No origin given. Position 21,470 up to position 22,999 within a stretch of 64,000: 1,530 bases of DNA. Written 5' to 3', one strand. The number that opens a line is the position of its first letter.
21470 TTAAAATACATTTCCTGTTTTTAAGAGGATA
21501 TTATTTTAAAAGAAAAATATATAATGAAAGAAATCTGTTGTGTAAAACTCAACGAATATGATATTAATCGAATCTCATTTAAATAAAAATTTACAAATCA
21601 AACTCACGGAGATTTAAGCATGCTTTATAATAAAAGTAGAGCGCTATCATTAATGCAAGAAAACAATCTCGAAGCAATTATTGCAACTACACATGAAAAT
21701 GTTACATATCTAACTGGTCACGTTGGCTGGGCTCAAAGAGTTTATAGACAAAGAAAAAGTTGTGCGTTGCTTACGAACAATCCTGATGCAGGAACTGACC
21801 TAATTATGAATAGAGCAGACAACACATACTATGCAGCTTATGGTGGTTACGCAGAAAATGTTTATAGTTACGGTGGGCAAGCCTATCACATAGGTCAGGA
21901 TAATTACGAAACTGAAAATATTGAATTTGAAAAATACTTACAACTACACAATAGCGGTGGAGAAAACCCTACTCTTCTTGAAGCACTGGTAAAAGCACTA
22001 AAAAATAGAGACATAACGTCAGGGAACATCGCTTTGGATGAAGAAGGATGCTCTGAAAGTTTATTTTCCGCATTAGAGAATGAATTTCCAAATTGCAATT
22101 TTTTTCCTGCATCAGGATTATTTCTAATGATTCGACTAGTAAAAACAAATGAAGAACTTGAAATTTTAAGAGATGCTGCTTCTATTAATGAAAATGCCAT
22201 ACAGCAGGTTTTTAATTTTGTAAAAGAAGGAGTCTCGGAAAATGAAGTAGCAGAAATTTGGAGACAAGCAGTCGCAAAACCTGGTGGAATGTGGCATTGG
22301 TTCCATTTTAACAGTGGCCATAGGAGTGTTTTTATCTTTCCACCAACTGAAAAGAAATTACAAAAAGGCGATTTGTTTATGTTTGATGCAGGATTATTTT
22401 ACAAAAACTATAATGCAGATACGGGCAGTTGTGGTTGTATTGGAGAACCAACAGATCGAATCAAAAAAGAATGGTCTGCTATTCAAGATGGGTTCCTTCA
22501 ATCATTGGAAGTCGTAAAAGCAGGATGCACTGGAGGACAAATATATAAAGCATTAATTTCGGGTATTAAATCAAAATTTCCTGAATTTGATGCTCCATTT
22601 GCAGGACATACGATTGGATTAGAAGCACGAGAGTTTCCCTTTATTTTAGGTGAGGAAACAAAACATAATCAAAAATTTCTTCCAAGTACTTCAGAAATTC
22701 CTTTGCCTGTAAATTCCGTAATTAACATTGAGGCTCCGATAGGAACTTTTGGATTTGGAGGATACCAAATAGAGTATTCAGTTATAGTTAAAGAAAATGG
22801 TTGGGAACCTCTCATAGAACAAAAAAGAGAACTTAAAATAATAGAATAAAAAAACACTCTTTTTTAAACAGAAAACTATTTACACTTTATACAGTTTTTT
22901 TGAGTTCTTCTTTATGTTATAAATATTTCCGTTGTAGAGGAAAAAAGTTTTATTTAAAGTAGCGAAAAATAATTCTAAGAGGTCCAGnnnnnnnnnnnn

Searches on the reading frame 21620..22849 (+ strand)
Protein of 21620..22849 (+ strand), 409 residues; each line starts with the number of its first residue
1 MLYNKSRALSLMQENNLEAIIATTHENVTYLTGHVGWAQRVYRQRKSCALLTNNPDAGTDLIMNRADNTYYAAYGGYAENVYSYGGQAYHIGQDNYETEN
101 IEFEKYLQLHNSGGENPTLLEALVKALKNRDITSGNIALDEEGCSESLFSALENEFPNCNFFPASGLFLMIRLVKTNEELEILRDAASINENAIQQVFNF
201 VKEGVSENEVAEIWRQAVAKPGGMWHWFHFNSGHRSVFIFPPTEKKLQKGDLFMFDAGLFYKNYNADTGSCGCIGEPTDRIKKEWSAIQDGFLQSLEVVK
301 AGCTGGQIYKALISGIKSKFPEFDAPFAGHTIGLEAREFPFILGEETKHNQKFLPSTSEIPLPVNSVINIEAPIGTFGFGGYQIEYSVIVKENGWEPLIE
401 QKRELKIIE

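Call 44: search_protein_families(library=pfam, proteins=[window:21620-22849:+], max_evalue=0.000001)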
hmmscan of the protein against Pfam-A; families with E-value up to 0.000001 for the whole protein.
window:21620-22849:+ (409 aa): 2 families
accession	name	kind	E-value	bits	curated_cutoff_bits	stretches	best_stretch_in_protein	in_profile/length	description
PF00557.29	Peptidase_M24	-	2e-29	103.3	23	1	181-392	1-208/208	Metallopeptidase family M24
PF01321.24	Creatinase_N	-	1.9e-09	38.6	22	1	7-174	4-128/128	Creatinase/Prolidase N-terminal domain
